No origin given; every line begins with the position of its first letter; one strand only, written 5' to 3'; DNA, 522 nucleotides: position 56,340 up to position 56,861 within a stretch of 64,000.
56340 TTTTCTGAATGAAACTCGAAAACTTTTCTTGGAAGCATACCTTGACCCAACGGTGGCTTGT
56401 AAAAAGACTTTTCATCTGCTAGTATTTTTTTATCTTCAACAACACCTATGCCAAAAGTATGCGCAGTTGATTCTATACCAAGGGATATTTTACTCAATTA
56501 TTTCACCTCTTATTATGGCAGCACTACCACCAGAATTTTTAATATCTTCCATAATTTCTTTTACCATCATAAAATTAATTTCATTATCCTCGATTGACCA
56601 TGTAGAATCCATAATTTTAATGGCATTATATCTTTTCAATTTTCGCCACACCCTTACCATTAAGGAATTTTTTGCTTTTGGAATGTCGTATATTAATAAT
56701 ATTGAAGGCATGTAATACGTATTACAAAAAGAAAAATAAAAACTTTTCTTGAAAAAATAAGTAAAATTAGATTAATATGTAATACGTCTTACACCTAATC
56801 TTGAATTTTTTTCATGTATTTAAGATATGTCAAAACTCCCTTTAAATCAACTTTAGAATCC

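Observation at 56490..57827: Orphan Cas4 (intact motifs) plus Cas2-like mini-protein, with no Cas1 and no CRISPR array; Cas2-like is translationally coupled to kae1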

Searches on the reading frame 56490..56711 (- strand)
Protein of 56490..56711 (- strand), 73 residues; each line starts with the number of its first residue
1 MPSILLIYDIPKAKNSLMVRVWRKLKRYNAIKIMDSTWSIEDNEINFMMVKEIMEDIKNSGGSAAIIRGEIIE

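Call 3: search_protein_families(library=pfam, proteins=[window:56490-56711:-], max_evalue=1)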
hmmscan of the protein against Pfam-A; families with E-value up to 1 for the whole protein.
window:56490-56711:- (73 aa): 3 families
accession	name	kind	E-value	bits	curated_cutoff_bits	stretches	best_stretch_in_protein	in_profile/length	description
PF20229.3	ChrB_N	-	1.8e-06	28.4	23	1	19-68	2-51/159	Protein ChrB, N-terminal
PF14887.12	HMG_box_5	-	0.034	14.5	25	1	24-59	27-62/86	HMG (high mobility group) box 5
PF09827.14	CRISPR_Cas2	-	0.038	14.6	23.8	1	4-66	3-63/74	CRISPR associated protein Cas2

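Call 4: search_protein_families(library=ncbifam, proteins=[window:56490-56711:-], max_evalue=1)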
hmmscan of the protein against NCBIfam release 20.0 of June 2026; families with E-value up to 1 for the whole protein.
window:56490-56711:- (73 aa): 0 families

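Call 7: find_homologous_proteins(query=window:56490-56711:-, max_evalue=0.01)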
Query window:56490-56711:- (73 aa): 2 proteins with E <= 0.01 among 2 candidates.
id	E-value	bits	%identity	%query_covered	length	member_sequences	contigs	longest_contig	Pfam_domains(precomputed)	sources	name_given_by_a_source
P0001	2.2e-39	150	100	100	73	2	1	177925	PF20229.4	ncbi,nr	ncbi:MAG: hypothetical protein N3D75_01750 [Candidatus Aenigmarchaeota archaeon]|nr:hypothetical pro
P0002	1.5e-34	134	86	100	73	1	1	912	PF20229.4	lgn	-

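Call 13: predict_structure(protein=window:56490-56711:-)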
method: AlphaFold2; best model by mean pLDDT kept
length: 73 residues; sequences in the alignment: 1
mean_pLDDT: 46.0   pTM: 0.32
mean pLDDT of the five models: 46.0, 44.8, 43.5, 42.7, 37.9
residues with pLDDT >= 90: 0; 70-90: 0; 50-70: 26; < 50: 47
segments of 3 or more residues with pLDDT < 50: 1-14, 16-18, 25-46, 67-73
pLDDT, mean of each block of 10 residues (from residue 1): 39 47 47 37 47 62 48 31
secondary structure, 60 per line:
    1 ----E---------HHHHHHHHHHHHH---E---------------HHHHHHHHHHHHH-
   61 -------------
elements in order: H15-27 H47-59

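Call 23: search_solved_structures(query=window:56490-56711:-, max_evalue=10, show_alignments=3)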
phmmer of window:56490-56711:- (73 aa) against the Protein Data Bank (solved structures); distinct sequences matched with E-value up to 10: 17.
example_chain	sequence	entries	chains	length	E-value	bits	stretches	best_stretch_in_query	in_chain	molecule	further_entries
6vfi_A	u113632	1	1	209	0.0068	20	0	49-67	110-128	O43_dn18A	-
3hve_A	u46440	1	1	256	0.3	14.8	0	9-57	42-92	Gigaxonin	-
8pqp_A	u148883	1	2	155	0.38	14.5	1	4-69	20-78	Nucleoside 2-deoxyribosyltransferase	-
5cwb_A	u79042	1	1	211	0.52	14.1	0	40-68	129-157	Designed helical repeat protein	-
8pqq_C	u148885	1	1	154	0.57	13.9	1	4-69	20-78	Nucleoside 2-deoxyribosyltransferase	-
8qc0_A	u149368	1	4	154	0.57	13.9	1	4-69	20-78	Nucleoside 2-deoxyribosyltransferase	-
9emw_A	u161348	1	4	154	0.57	13.9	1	4-69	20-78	Nucleoside 2-deoxyribosyltransferase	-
9emx_A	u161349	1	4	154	0.58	13.9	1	4-69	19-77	Nucleoside 2-deoxyribosyltransferase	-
8pqr_B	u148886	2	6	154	0.58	13.9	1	4-69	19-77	Nucleoside 2-deoxyribosyltransferase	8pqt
8pqq_A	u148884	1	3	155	0.58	13.9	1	4-69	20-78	Nucleoside 2-deoxyribosyltransferase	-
8pqs_A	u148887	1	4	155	0.59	13.9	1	4-69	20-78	Nucleoside 2-deoxyribosyltransferase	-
8rh3_A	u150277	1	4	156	0.59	13.9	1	4-69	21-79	Nucleoside 2-deoxyribosyltransferase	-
8can_A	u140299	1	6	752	0.88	13.3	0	27-71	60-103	basic juvenile hormone-suppressible protein 1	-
8cws_A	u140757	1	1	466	0.92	13.3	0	41-68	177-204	F4132-2 Chain A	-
7mwr_B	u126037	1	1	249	0.97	13.2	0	40-68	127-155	LHD101B4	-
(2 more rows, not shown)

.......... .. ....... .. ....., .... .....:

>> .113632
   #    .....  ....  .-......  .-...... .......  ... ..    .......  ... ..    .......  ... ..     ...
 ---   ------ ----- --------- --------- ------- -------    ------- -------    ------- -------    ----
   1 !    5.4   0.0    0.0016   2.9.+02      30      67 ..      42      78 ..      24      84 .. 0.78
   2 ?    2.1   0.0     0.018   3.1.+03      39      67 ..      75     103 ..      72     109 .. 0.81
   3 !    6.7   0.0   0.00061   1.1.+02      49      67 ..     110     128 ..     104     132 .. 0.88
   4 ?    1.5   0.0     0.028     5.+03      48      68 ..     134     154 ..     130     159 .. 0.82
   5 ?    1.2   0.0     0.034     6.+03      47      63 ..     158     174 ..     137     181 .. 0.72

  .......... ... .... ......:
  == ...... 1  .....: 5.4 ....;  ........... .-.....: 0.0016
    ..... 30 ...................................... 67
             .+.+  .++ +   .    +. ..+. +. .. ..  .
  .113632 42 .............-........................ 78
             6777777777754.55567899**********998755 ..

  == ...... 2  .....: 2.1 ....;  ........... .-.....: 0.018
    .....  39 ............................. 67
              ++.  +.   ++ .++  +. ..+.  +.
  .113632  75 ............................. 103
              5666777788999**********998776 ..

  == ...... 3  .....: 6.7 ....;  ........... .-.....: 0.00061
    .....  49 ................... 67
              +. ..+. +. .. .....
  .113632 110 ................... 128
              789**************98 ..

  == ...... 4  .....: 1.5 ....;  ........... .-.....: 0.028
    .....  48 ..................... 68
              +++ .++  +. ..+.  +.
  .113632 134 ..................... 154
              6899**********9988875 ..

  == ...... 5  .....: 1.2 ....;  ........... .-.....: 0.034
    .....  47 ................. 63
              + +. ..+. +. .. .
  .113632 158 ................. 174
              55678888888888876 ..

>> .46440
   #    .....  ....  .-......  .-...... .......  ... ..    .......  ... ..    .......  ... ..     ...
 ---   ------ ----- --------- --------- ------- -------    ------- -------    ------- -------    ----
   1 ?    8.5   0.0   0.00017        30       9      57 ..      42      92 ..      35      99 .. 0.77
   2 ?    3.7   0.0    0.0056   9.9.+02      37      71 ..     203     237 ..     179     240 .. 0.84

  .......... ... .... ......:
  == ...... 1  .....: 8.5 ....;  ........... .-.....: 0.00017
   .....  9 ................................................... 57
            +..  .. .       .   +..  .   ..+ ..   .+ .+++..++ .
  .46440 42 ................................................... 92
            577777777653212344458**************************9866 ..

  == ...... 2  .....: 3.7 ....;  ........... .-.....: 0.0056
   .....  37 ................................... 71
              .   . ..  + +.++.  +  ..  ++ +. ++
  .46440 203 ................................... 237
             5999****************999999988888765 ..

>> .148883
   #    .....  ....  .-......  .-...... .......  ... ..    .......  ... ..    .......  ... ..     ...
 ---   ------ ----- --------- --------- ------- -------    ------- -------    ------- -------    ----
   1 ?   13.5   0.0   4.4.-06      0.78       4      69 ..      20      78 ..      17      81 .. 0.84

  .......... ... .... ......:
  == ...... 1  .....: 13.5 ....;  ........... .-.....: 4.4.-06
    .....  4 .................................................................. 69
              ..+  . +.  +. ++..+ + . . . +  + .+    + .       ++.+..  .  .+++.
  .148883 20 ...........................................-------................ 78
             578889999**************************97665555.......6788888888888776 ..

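Call 24: find_encoding_contigs(protein=window:56490-56711:-, flank=10000, max_places=6)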
Protein window:56490-56711:- (73 aa): no gene with exactly this product is on record in the collection.

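Call 25: search_protein_representatives(protein=window:56490-56711:-)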
Query: 73 residues. Proteins with E-value up to 0.001 (for the whole library): 54; up to 1e-10: 2; up to 1e-30: 1. The best 54 are listed.
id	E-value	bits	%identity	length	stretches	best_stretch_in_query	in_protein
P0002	4.8e-35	134.2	86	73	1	1-73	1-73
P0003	1.7e-14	69.4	49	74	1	2-73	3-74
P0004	4.3e-10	55.4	44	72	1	2-71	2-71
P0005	6.3e-08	48.6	35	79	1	3-71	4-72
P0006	5.5e-07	45.6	39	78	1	4-72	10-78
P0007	1.5e-06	44.2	44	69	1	3-68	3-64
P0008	2.6e-06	43.5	41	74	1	4-71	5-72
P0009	3.1e-06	43.3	38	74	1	4-68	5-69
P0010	3.4e-06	43.1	40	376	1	3-72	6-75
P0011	4.7e-06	42.7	41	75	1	4-72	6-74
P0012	7.2e-06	42.1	34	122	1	4-73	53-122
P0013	7.8e-06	42.0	33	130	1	4-73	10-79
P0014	9.4e-06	41.7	30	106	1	4-72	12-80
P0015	2.6e-05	40.3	43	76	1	4-70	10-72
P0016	3.2e-05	40.0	36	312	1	4-72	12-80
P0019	4.7e-05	39.5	35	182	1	4-71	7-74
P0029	1.5e-04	37.9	29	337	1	4-68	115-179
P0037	2.8e-04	37.1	40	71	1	3-68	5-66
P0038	2.9e-04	37.0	42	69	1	5-72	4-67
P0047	6.1e-04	36.0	32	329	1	2-67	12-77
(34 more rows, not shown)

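Call 28: search_protein_families(library=pfam, proteins=[P0010, P0003, P0004, P0007, P0016, P0019, P0047, P0029, P0038, P0005], max_evalue=0.1)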
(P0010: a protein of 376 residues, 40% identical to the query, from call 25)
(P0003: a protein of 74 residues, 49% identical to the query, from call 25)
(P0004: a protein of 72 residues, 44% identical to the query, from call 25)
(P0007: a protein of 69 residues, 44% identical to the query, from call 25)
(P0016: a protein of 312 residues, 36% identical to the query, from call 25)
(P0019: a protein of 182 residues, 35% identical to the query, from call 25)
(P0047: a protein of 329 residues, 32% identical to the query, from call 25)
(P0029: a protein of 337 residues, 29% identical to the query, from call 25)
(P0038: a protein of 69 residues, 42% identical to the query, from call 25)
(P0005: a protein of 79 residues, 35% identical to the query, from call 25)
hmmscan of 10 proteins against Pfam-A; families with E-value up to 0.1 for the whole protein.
P0010 (376 aa): 9 families
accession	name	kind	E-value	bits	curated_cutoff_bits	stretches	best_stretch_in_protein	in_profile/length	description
PF16198.10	TruB_C_2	-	1.8e-20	73.2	29.3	1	237-301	1-65/66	tRNA pseudouridylate synthase B C-terminal domain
PF01509.24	TruB_N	-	4e-19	69.9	27.3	1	122-236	1-149/149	TruB family pseudouridylate synthase (N terminal domain)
PF01472.26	PUA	-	2.7e-13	50.1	24.8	1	305-375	1-73/74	PUA domain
PF21238.2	Pus10_C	-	6.7e-05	23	27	1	163-241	124-203/232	Pus10, C-terminal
PF08068.17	DKCLD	-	0.00098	19.6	27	1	94-114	34-54/58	DKCLD (NUC011) domain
PF20229.3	ChrB_N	-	0.02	15.2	23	1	21-72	1-52/159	Protein ChrB, N-terminal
PF17339.8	PH_15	-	0.021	15.2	22.8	1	185-234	53-101/107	PH domain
PF03657.19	UPF0113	-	0.05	14.3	23.8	0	319-360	14-57/73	UPF0113 PUA domain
PF09968.15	DUF2202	-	0.053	13.8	22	1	236-317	79-158/162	Uncharacterized protein domain (DUF2202)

P0003 (74 aa): 2 families
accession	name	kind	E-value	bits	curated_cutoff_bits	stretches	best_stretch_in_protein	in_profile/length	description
PF20229.3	ChrB_N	-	0.038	14.4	23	1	20-66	2-48/159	Protein ChrB, N-terminal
PF25343.1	PH_UBFD1_C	-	0.08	13.7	27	1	28-60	39-71/113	C-terminal PH-like domain in UBFD1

P0004 (72 aa): 2 families
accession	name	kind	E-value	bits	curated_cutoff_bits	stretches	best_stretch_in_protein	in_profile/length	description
PF20229.3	ChrB_N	-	0.0063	16.9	23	1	18-66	1-49/159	Protein ChrB, N-terminal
PF09827.14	CRISPR_Cas2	-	0.0092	16.6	23.8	1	3-61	2-57/74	CRISPR associated protein Cas2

P0007 (69 aa): 2 families
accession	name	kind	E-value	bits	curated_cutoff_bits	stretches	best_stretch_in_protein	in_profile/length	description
PF20803.2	PaaX_M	-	2e-06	28.2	24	1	5-54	10-58/83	PaaX protein central Cas2-like domain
PF22025.1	ThiI_fer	-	0.0022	18.9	25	1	15-62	21-71/72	ThiI ferredoxin-like domain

P0016 (312 aa): 3 families
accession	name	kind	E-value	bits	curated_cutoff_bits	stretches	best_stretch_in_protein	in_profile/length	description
PF09828.14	ChrB_C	-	1.1e-42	146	25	1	180-308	1-131/132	ChrB, C-terminal domain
PF20229.3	ChrB_N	-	1.4e-15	58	23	1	26-158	1-142/159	Protein ChrB, N-terminal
PF20803.2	PaaX_M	-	0.0016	18.9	24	1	8-49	5-46/83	PaaX protein central Cas2-like domain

P0019 (182 aa): 2 families
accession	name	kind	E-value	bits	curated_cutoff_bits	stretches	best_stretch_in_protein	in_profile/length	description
PF20229.3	ChrB_N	-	4.4e-46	157.1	23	1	21-176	1-156/159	Protein ChrB, N-terminal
PF20803.2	PaaX_M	-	2.4e-06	28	24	1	5-47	7-49/83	PaaX protein central Cas2-like domain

P0047 (329 aa): 4 families
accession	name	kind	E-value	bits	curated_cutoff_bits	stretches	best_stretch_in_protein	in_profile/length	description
PF09828.14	ChrB_C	-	2.2e-37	128.8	25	1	189-310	1-122/132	ChrB, C-terminal domain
PF20229.3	ChrB_N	-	7.6e-12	45.9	23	1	28-121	1-94/159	Protein ChrB, N-terminal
PF20803.2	PaaX_M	-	0.002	18.6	24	1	12-54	7-49/83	PaaX protein central Cas2-like domain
PF03221.22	HTH_Tnp_Tc5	-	0.035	14.5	22.2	0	57-83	28-54/66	Tc5 transposase DNA-binding domain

P0029 (337 aa): 3 families
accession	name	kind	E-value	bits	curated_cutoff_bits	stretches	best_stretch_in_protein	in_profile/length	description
PF20229.3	ChrB_N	-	1.5e-17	64.4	23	1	129-209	1-81/159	Protein ChrB, N-terminal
PF09828.14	ChrB_C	-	5.9e-16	59.5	25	1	287-337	1-53/132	ChrB, C-terminal domain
PF20803.2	PaaX_M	-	0.00019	21.9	24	1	111-153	5-47/83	PaaX protein central Cas2-like domain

P0038 (69 aa): 3 families
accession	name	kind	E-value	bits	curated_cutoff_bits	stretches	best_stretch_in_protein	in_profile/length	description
PF09827.14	CRISPR_Cas2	-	0.00012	22.6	23.8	1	1-53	1-51/74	CRISPR associated protein Cas2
PF20803.2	PaaX_M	-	0.015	15.8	24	1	4-37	10-43/83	PaaX protein central Cas2-like domain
PF13368.11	Toprim_C_rpt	-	0.073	13.4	22.3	0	7-31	26-50/57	Topoisomerase C-terminal repeat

P0005 (79 aa): 2 families
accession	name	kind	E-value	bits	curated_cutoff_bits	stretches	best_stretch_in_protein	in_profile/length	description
PF20229.3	ChrB_N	-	0.0011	19.4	23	1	19-71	1-53/159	Protein ChrB, N-terminal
PF15045.11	Clathrin_bdg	-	0.031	14.6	22.5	1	21-73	3-56/80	Clathrin-binding box of Aftiphilin, vesicle trafficking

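Call 30: find_homologous_proteins(query=A2, max_evalue=0.001)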
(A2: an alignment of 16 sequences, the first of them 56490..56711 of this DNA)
Query A2 (16 sequences) (73 aa, profile of the alignment): 79 proteins with E <= 0.001 among 717 candidates.
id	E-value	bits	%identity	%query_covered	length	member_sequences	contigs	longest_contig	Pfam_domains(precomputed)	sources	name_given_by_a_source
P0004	7.3e-27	111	45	97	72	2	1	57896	-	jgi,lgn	-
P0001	2.4e-26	109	100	100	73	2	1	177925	PF20229.4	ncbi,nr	ncbi:MAG: hypothetical protein N3D75_01750 [Candidatus Aenigmarchaeota archaeon]|nr:hypothetical pro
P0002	3.1e-26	109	86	100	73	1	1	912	PF20229.4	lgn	-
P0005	4.7e-26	108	35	99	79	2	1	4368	-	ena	-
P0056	7.0e-26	108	40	92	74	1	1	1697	PF20229.4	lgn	-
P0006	5.2e-25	105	40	92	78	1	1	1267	-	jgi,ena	-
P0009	5.4e-25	105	38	89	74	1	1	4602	PF20229.4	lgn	-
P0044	1.1e-24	104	30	95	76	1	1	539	-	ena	-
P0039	1.5e-24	103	31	99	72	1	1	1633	-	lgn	-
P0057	1.7e-24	103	43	95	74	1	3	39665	-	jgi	jgi:hypothetical protein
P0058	7.8e-24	101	43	96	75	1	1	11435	-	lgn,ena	-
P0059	8.1e-24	101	38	100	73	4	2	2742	PF20229.4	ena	-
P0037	1.2e-23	100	38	89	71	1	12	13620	-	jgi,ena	-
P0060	1.2e-23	100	39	99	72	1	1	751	-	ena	-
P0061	1.7e-23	100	36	95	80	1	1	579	-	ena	-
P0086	2.1e-16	77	32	99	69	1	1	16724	-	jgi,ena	-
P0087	3.3e-16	77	38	93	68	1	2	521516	-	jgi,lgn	jgi:hypothetical protein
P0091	4.2e-15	73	33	86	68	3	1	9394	-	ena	-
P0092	3.1e-10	57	33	96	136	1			PF20229.4,PF20803.3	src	-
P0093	3.1e-10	57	34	96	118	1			PF20229.4,PF20803.3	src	-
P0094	3.7e-10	57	34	96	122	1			PF20229.4,PF20803.3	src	-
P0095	3.9e-10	57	31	96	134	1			PF20229.4,PF20803.3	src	-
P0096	5.4e-10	57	33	96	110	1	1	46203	PF20229.4,PF20803.3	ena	-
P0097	8.3e-10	56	33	96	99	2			PF20229.4,PF20803.3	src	-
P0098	1.1e-9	56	30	96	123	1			PF20229.4,PF20803.3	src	-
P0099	1.3e-9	55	33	96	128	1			PF20229.4,PF20803.3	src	-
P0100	1.7e-9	55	33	96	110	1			PF20229.4,PF20803.3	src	-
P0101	2.9e-9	54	33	96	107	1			PF20229.4,PF20803.3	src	-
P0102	3.1e-9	54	33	96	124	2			PF20229.4,PF20803.3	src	-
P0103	7.1e-9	53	30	96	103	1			PF20229.4,PF20803.3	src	-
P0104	1.3e-8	52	30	96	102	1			PF20229.4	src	-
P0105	1.3e-8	52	29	96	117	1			PF20229.4,PF20803.3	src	-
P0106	1.6e-8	52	33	95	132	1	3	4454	PF20229.4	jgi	jgi:uncharacterized protein Usg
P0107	2.2e-8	51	32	95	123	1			PF20229.4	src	-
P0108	2.5e-8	51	30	95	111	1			PF20229.4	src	-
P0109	2.7e-8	51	26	85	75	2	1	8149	PF20229.4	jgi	-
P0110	2.7e-8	51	31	88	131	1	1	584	PF20229.4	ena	-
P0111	2.9e-8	51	30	96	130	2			PF20229.4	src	-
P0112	3.8e-8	51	32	95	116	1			PF20229.4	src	-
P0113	4.5e-8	50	29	95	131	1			PF20229.4,PF20803.3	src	-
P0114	6.3e-8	50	31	88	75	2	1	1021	PF20229.4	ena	-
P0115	7.2e-8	50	30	96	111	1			PF20229.4,PF20803.3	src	-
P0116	7.6e-8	50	33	88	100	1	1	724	PF20229.4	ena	-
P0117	1.1e-7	49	32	86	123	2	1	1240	PF20229.4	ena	-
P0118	1.3e-7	49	32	90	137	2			PF20229.4,PF20803.3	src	-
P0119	1.9e-7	48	28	99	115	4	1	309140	PF20229.4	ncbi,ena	-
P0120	2.3e-7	48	27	92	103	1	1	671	PF20229.4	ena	-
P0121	1.0e-6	46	44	56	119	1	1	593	PF20229.4,PF00160.27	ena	-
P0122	1.2e-6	46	32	95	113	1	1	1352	PF20229.4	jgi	jgi:hypothetical protein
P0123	1.2e-5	43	22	95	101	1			PF20229.4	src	-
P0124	5.1e-4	37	41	56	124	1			PF20229.4,PF20803.3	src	-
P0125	5.4e-4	37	34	48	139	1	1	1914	PF20229.4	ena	-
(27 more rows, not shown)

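Call 31: find_encoding_contigs(protein=P0004, flank=5000, max_places=2)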
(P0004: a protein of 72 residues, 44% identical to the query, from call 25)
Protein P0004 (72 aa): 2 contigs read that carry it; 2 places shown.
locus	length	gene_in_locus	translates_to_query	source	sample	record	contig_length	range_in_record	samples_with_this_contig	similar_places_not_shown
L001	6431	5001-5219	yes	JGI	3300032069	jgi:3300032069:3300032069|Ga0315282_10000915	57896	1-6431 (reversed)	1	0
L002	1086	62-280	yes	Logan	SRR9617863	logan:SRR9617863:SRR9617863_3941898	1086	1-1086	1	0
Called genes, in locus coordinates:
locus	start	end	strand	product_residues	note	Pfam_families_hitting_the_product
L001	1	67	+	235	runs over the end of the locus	PF00333:Ribosomal_S5, PF03719:Ribosomal_S5_C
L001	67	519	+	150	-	PF00327:Ribosomal_L30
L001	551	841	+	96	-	-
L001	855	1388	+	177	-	PF00828:Ribosomal_L27A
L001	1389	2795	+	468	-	PF10559:Plug_translocon (weak), PF00344:SecY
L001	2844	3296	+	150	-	PF01956:EMC3_TMCO1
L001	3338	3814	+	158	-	-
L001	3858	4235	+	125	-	-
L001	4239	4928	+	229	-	-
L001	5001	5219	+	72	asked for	-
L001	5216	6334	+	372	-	-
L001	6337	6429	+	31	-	?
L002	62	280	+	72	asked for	-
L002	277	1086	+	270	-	?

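Call 32: find_encoding_contigs(protein=P0057, flank=5000, max_places=2)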
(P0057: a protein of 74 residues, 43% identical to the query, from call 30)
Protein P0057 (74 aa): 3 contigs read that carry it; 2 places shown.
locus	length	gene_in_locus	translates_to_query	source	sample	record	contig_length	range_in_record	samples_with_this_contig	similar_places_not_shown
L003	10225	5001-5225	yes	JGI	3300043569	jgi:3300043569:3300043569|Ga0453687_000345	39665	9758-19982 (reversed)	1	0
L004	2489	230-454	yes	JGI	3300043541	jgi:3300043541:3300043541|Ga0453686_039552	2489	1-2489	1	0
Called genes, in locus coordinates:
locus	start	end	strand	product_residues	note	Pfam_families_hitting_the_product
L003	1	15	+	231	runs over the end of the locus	PF02463:SMC_N (faint), PF13555:AAA_29 (faint), PF00005:ABC_tran, PF13304:AAA_21 (weak)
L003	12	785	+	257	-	-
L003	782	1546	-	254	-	-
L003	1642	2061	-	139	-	PF06397:Desulfoferrod_N, PF01880:Desulfoferrodox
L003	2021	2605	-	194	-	PF00210:Ferritin, PF02915:Rubrerythrin, PF23458:DUF7130 (weak), PF21349:RUBY_RBDX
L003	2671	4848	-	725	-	PF00270:DEAD, PF04851:ResIII, PF20470:HTH_61 (faint), PF00271:Helicase_C, PF21280:Helicase_dom4_arc, PF14520:HHH_5 (weak)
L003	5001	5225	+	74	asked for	-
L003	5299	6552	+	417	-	-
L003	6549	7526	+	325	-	PF00814:TsaD, PF22521:HypF_C_2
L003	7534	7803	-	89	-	PF05239:PRC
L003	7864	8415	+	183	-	PF10469:AKAP7_NLS, PF02834:LigT_PEase, PF13563:2_5_RNA_ligase2 (faint), PF02834:LigT_PEase (weak)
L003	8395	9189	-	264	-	PF01751:Toprim (weak), PF13155:Toprim_2 (weak), PF13662:Toprim_4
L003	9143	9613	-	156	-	PF01751:Toprim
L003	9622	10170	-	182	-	PF00571:CBS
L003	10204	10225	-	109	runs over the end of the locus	PF01870:Hjc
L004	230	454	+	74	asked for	-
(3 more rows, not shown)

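Call 33: find_encoding_contigs(protein=P0087, flank=5000, max_places=2)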
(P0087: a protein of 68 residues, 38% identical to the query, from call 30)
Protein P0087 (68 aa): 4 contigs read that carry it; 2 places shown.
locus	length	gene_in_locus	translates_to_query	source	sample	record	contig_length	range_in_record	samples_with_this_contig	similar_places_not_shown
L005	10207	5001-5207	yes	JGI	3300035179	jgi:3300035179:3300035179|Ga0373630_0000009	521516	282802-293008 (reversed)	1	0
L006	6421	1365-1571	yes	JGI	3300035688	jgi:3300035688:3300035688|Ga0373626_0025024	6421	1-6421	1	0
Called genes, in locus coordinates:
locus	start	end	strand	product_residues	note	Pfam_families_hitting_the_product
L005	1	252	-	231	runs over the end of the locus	PF03483:B3_4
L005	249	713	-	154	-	PF13840:ACT_7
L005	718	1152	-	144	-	PF16262:DUF4916 (faint), PF00293:NUDIX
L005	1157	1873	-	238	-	PF01876:RNase_P_p30, PF02811:PHP (weak)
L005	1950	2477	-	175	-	PF00827:Ribosomal_L15e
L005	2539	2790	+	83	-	-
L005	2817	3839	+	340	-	PF00752:XPG_N, PF00867:XPG_I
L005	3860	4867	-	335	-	PF04055:Radical_SAM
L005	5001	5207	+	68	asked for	-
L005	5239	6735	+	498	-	PF00587:tRNA-synt_2b, PF03129:HGTP_anticodon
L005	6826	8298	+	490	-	-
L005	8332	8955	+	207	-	PF00857:Isochorismatase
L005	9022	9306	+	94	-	PF01741:MscL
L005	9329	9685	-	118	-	PF04472:SepF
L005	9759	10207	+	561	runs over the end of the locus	PF07790:Pilin_N (faint), PF13385:Laminin_G_3, PF02210:Laminin_G_2 (faint), PF22925:TS_C (faint), PF07953:Toxin_R_bind_N, PF13385:Laminin_G_3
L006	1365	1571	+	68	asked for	-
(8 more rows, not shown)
